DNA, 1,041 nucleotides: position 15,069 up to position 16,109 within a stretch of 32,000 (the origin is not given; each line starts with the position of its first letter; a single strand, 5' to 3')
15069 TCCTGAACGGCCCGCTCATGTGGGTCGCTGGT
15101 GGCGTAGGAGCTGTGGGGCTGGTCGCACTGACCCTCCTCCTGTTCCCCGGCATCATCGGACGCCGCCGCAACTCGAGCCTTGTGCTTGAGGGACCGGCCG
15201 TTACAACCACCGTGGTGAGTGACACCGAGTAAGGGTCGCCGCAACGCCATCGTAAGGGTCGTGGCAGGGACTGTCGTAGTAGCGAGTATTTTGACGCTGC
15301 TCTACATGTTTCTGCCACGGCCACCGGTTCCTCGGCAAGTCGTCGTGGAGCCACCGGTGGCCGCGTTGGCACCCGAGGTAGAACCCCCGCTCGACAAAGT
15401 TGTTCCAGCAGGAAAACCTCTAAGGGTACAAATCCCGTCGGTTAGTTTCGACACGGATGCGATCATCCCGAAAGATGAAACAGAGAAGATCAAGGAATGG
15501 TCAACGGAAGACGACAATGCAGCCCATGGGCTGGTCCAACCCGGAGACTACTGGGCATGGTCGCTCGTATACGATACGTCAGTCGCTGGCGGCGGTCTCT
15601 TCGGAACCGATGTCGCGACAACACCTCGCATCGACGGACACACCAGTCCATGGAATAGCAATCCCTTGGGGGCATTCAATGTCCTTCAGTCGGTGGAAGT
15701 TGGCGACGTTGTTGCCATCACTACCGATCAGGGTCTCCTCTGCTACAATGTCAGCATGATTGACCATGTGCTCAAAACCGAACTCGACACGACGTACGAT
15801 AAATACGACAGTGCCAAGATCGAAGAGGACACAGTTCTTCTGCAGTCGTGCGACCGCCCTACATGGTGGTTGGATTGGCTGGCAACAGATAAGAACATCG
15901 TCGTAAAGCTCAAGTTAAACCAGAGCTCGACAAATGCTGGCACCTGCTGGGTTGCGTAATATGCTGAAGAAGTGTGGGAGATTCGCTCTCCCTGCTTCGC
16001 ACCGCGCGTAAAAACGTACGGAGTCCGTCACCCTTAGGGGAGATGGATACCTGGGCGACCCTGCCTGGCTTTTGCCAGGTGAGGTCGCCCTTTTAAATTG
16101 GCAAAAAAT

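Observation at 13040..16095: A roughly 3 kb high-GC island encoding a surface protein and a dedicated sortase-like enzyme, expressed from an AT-rich consensus promoter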

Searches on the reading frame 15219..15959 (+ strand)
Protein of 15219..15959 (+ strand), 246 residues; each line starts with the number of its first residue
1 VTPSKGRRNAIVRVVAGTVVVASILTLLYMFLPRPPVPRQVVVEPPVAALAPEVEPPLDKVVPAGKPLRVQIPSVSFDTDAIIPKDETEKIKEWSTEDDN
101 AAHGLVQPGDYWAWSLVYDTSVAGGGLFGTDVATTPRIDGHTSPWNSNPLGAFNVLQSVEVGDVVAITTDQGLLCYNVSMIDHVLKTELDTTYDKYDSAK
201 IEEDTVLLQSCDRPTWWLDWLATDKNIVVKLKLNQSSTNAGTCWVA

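Call 3: search_protein_families(library=pfam, proteins=[window:15219-15959:+], max_evalue=0.1)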
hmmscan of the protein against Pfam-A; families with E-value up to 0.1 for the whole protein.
window:15219-15959:+ (246 aa): 1 family
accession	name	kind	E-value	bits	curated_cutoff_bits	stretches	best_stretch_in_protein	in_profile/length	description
PF04203.18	Sortase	-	1.3e-05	25.4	26.6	1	138-231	42-122/125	Sortase domain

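Call 4: search_protein_families(library=ncbifam, proteins=[window:15219-15959:+], max_evalue=0.1)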
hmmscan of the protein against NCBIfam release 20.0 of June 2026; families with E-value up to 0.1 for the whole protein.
window:15219-15959:+ (246 aa): 3 families
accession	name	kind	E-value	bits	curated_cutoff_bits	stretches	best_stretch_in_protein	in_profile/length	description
NF033745.1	class_C_sortase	subfamily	0.0079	15.9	160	1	117-191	123-189/220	class C sortase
TIGR01076.1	sortase_fam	subfamily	0.01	15.6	39.35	1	138-211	46-111/136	sortase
NF006018.0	PRK08158.1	equivalog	0.015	14.3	223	1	154-205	164-215/303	YscQ/HrcQ family type III secretion apparatus protein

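Call 7: find_homologous_proteins(query=window:15219-15959:+)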
Query window:15219-15959:+ (246 aa): 2 proteins with E <= 0.001 among 1239 candidates.
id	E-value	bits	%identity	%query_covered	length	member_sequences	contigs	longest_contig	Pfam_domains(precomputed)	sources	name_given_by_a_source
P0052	9.9e-131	453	100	81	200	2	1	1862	PF04203.19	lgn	-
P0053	2.1e-30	124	44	84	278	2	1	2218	PF04203.19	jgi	-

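Call 17: find_encoding_contigs(protein=P0053, flank=5000, max_places=3)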
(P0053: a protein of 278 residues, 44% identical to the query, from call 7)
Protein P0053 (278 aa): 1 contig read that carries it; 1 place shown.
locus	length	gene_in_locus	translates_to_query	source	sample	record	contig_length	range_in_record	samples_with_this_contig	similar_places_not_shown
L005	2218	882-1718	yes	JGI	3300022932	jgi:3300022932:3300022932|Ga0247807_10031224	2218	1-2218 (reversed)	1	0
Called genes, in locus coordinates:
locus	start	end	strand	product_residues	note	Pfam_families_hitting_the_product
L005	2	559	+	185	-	?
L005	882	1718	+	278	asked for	PF04203:Sortase (weak)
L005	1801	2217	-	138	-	?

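Call 23: search_solved_structures(query=window:15219-15959:+, max_evalue=10, show_alignments=3)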
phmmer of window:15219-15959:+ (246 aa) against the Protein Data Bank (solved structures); distinct sequences matched with E-value up to 10: 2.
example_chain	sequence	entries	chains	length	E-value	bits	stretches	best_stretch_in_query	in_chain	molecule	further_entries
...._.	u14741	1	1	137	0.56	12.8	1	129-226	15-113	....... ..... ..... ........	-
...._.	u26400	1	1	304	4.1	10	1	5-53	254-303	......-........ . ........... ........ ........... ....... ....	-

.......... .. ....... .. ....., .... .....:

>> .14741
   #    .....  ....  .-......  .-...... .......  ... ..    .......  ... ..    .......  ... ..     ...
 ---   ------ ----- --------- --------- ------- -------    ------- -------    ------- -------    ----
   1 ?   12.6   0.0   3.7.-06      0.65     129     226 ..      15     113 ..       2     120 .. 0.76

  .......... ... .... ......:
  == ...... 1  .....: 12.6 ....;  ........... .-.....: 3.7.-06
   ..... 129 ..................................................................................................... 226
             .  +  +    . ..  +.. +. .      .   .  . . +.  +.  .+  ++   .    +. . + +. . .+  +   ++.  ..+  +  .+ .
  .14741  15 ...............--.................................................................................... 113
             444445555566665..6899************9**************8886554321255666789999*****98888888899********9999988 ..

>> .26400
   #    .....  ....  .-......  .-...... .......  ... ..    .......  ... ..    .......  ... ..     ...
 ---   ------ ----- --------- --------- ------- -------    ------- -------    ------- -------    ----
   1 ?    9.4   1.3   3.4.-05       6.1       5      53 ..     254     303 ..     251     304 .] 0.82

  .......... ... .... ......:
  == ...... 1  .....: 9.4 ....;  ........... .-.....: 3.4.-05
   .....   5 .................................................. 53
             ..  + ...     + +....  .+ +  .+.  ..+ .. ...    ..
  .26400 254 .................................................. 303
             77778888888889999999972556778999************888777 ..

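Call 37: search_protein_families(library=ncbifam, alignment_id=A4, max_evalue=0.01)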
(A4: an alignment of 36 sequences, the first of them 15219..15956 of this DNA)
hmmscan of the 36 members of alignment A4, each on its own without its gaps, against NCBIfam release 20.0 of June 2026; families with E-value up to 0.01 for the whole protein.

A. member 1, window:15219-15956:+ (246 aa): 1 family
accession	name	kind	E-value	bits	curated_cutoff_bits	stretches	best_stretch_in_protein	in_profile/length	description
NF033745.1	class_C_sortase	subfamily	0.0079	15.9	160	0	117-191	123-189/220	class C sortase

B. families by the number of members that match (of 36 scanned): 9 families
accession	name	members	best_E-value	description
NF033748.1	class_F_sortase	22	4.5e-18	class F sortase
TIGR01076.1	sortase_fam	21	5e-12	sortase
NF033745.1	class_C_sortase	21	2.8e-09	class C sortase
NF033747.1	class_E_sortase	13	2.1e-09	class E sortase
NF058671.1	sortase_SrtD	11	6.3e-08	class D sortase, LPxTATN-specific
NF033746.1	class_D_sortase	10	3.3e-08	class D sortase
TIGR03784.1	marine_sortase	7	0.00039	class GN sortase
NF052259.1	SCO2584_fam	1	0.00011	SCO2584 family spore wall biosynthesis protein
NF006283.1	PRK08455.1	1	0.0063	flagellar basal body-associated protein FliL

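Call 38: search_protein_families(library=pfam, alignment_id=A4, max_evalue=0.01)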
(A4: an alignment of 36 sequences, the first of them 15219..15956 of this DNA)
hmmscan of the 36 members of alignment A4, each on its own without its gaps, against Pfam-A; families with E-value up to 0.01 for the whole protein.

A. member 1, window:15219-15956:+ (246 aa): 1 family
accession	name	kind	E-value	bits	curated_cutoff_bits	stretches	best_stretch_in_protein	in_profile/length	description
PF04203.18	Sortase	-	1.3e-05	25.4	26.6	1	138-231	42-122/125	Sortase domain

B. families by the number of members that match (of 36 scanned): 2 families
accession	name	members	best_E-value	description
PF04203.18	Sortase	33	6e-16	Sortase domain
PF07287.17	AtuA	1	0.0033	Acyclic terpene utilisation family protein AtuA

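Call 39: find_homologous_proteins(query=A3, max_evalue=0.00001)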
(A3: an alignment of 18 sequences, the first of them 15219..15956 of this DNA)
Query A3 (18 sequences) (246 aa, profile of the alignment): 3 proteins with E <= 0.00001 among 8000 candidates.
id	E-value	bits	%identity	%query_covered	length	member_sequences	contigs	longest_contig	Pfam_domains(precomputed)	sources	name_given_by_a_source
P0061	1.8e-80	288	34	91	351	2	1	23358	-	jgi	-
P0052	5.5e-73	263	100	81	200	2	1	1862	PF04203.19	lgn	-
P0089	2.7e-62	228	31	91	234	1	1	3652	-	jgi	jgi:hypothetical protein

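Call 41: find_encoding_contigs(protein=P0089, flank=5000, max_places=2)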
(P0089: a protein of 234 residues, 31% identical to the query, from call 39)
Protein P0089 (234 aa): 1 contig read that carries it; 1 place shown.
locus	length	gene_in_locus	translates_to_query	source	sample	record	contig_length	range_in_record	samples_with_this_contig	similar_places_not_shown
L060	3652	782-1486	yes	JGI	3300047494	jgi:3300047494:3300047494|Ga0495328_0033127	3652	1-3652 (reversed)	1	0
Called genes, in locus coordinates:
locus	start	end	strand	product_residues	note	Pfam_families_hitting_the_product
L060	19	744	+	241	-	-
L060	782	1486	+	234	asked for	-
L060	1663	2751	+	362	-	PF00348:polyprenyl_synt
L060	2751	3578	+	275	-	PF00494:SQS_PSY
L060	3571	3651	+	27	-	?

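Call 58: predict_structure(alignment_id=A4)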
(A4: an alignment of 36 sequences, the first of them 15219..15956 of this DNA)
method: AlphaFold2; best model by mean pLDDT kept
length: 246 residues; sequences in the alignment: 36
mean_pLDDT: 92.3   pTM: 0.76
mean pLDDT of the five models: 92.3, 91.4, 91.2, 91.0, 90.9
residues with pLDDT >= 90: 189; 70-90: 48; 50-70: 6; < 50: 3
segments of 3 or more residues with pLDDT < 50: none
pLDDT, mean of each block of 10 residues (from residue 1): 60 86 91 85 86 92 98 98 94 97 93 96 94 96 96 98 98 98 95 82 95 95 97 97 84
secondary structure, 60 per line:
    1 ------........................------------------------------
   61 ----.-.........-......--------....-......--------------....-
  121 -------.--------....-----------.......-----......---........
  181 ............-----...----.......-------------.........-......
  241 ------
elements in order: H7-30 E67-72 H79-82 E91-94 H96-101 E116-119 E137-140 H152-158 E164-169 E173-185 H186-192 E205-211 E225-233 H235-240

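Call 63: fold_search(model_id=the predicted structure, library=pdb)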
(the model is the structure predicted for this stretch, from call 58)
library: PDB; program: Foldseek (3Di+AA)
matches with E <= 10: 359; with E <= 0.001: 103
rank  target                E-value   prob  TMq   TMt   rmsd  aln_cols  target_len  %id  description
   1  6bwe_B                1.9e-07  1.00  0.43  0.56   4.7       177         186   18  Sortase A from Corynebacterium diphtheriae, lid mutant (released 2017-12-27)
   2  6ixz_B                2.3e-07  1.00  0.40  0.55   5.0       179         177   16  X-ray structure of sortase C from Clostridium perfringens SM101 (released 2019-08-14)
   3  7d6t_A                2.8e-07  1.00  0.43  0.56   4.9       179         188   17  X-ray structure of Clostridium perfringens sortase C with the C-terminal cell wall sorting motif. (released 2021-06-02)
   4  2xwg_C                3.5e-07  1.00  0.37  0.50   5.2       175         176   16  Crystal structure of sortase C-1 from Actinomyces oris (formerly Actinomyces naeslundii) (released 2011-02-23)
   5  6bwe_A                4.5e-07  1.00  0.42  0.53   5.7       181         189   19  Sortase A from Corynebacterium diphtheriae, lid mutant (released 2017-12-27)
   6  6ixz_A                4.7e-07  1.00  0.41  0.52   5.6       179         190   18  X-ray structure of sortase C from Clostridium perfringens SM101 (released 2019-08-14)
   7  5k9a                  5.0e-07  1.00  0.43  0.49   6.5       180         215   18  Sortase A from Corynebacterium diphtheriae (released 2016-06-15)
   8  2xwg_B                6.4e-07  1.00  0.39  0.51   5.0       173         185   17  Crystal structure of sortase C-1 from Actinomyces oris (formerly Actinomyces naeslundii) (released 2011-02-23)
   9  4g1h                  8.1e-07  1.00  0.41  0.55   4.5       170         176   19  Group B Streptococcus Pilus Island 1 Sortase C2 (released 2012-12-05)
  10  3tbe_B                8.6e-07  1.00  0.41  0.52   4.3       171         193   17  The crystal structure of the complex of Streptococcus agalactiae sortase C1 and MTSET (released 2011-10-26)
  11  4g1j_A                9.2e-07  1.00  0.40  0.48   4.7       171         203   17  Sortase C1 of GBS Pilus Island 1 (released 2012-12-05)
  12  3re9                  9.7e-07  1.00  0.43  0.57   4.4       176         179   14  Crystal structure of sortaseC1 from Streptococcus suis (released 2011-06-01)
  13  2xwg_D                1.1e-06  1.00  0.41  0.53   4.7       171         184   16  Crystal structure of sortase C-1 from Actinomyces oris (formerly Actinomyces naeslundii) (released 2011-02-23)
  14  3tbe_D                1.2e-06  1.00  0.41  0.51   4.7       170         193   17  The crystal structure of the complex of Streptococcus agalactiae sortase C1 and MTSET (released 2011-10-26)
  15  7f87_A                1.2e-06  1.00  0.40  0.64   4.8       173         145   20  Crystal structure of housekeeping sortase SrtA bound with self derived tripeptide from Lactobacillus rhamnosus GG (released 2022-07-06)
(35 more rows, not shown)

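Call 94: search_solved_structures(query=A4, max_evalue=1, show_alignments=4)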
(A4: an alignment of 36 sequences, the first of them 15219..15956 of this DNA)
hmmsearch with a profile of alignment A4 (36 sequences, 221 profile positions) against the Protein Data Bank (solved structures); distinct sequences matched with E-value up to 1: 47.
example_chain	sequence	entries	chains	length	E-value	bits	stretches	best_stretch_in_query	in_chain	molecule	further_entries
4d70_A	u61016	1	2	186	4.1e-07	32.9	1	109-193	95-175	SORTASE FAMILY PROTEIN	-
5hu4_A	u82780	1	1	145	3.6e-06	29.8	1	118-202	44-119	Cysteine protease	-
2xwg_A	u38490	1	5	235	6.5e-06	29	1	115-189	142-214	SORTASE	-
5k9a_A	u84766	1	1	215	8.8e-06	28.6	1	117-189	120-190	Putative fimbrial associated sortase-like protein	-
6bwe_A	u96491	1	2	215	8.8e-06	28.6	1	117-189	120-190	Putative fimbrial associated sortase-like protein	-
8t28_A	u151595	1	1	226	1.1e-05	28.2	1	116-189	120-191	Class C sortase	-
7f87_A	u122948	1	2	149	2.1e-05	27.4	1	117-193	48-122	Class A sortase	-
7cfj_A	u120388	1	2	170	2.8e-05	26.9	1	117-193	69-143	Class A sortase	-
2w1j_A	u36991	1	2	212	5.5e-05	26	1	106-188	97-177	PUTATIVE SORTASE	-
24rr_A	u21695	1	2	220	0.00022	24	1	108-189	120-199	Ebp pilus assembly class C sortase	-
3o0p_A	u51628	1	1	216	0.00024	23.9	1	114-170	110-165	Sortase family protein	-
3re9_A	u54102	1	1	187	0.00029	23.6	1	105-189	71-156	Sortase-like protein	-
4g1j_A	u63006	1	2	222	0.00047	22.9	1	116-189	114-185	Sortase family protein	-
3rbi_A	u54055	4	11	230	0.00051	22.8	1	116-189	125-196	Sortase family protein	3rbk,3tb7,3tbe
4g1h_A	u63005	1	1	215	0.00081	22.2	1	106-189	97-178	Sortase family protein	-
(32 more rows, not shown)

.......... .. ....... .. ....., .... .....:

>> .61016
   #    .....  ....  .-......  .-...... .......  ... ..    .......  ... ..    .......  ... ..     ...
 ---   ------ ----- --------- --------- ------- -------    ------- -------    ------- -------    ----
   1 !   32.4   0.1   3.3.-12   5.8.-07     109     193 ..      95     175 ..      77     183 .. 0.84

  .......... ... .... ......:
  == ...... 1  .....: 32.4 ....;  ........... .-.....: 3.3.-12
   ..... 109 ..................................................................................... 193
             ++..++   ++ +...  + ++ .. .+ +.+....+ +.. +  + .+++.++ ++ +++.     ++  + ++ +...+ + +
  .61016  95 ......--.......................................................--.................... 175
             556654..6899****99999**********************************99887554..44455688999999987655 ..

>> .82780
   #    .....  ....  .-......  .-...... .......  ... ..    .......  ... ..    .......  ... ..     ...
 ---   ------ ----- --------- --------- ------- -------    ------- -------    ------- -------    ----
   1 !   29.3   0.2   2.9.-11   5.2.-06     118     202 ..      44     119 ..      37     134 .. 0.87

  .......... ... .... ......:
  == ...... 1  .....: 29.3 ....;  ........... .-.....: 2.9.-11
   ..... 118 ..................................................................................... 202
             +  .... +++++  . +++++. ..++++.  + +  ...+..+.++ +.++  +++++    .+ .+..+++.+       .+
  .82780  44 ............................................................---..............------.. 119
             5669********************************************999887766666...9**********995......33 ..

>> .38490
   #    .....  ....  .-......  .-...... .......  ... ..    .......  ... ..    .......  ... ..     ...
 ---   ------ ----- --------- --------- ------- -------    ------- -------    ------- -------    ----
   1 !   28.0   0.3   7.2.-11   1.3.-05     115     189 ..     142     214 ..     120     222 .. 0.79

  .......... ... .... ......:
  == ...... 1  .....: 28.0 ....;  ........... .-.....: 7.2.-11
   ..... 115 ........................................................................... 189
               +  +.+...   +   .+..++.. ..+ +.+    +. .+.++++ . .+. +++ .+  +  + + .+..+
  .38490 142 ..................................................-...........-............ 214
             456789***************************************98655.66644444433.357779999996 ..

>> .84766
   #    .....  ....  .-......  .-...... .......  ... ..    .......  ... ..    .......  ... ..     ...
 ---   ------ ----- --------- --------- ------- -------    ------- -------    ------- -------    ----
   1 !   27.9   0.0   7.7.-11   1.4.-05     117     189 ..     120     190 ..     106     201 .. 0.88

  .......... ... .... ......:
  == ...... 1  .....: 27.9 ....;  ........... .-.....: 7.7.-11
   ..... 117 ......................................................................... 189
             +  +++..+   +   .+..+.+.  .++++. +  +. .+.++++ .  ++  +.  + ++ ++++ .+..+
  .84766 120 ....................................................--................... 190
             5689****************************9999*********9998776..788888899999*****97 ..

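Call 100: find_encoding_contigs(protein=P0052, flank=3000, max_places=3)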
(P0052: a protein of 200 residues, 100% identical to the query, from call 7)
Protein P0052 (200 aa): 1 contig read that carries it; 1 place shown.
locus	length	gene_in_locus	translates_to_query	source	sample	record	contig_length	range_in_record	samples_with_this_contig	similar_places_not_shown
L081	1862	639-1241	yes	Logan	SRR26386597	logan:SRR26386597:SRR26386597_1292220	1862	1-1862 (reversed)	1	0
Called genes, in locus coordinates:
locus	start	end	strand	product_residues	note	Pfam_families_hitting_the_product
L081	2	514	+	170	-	?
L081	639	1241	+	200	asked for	PF04203:Sortase (weak)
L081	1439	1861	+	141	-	?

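Call 108: search_protein_families(library=ncbifam, alignment_id=A3, max_evalue=0.01)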
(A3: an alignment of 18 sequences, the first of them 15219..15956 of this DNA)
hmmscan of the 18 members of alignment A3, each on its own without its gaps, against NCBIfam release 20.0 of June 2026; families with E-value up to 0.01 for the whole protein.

A. member 1, window:15219-15956:+ (246 aa): 1 family
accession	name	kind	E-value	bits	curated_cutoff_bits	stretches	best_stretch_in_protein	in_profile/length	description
NF033745.1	class_C_sortase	subfamily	0.0079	15.9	160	0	117-191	123-189/220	class C sortase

B. families by the number of members that match (of 18 scanned): 7 families
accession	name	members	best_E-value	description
NF033745.1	class_C_sortase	9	5.4e-05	class C sortase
TIGR01076.1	sortase_fam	6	2.6e-05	sortase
NF033748.1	class_F_sortase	5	1.4e-07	class F sortase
NF033747.1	class_E_sortase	3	0.0018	class E sortase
TIGR03784.1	marine_sortase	2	0.00079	class GN sortase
NF033746.1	class_D_sortase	1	0.005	class D sortase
NF058671.1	sortase_SrtD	1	0.0072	class D sortase, LPxTATN-specific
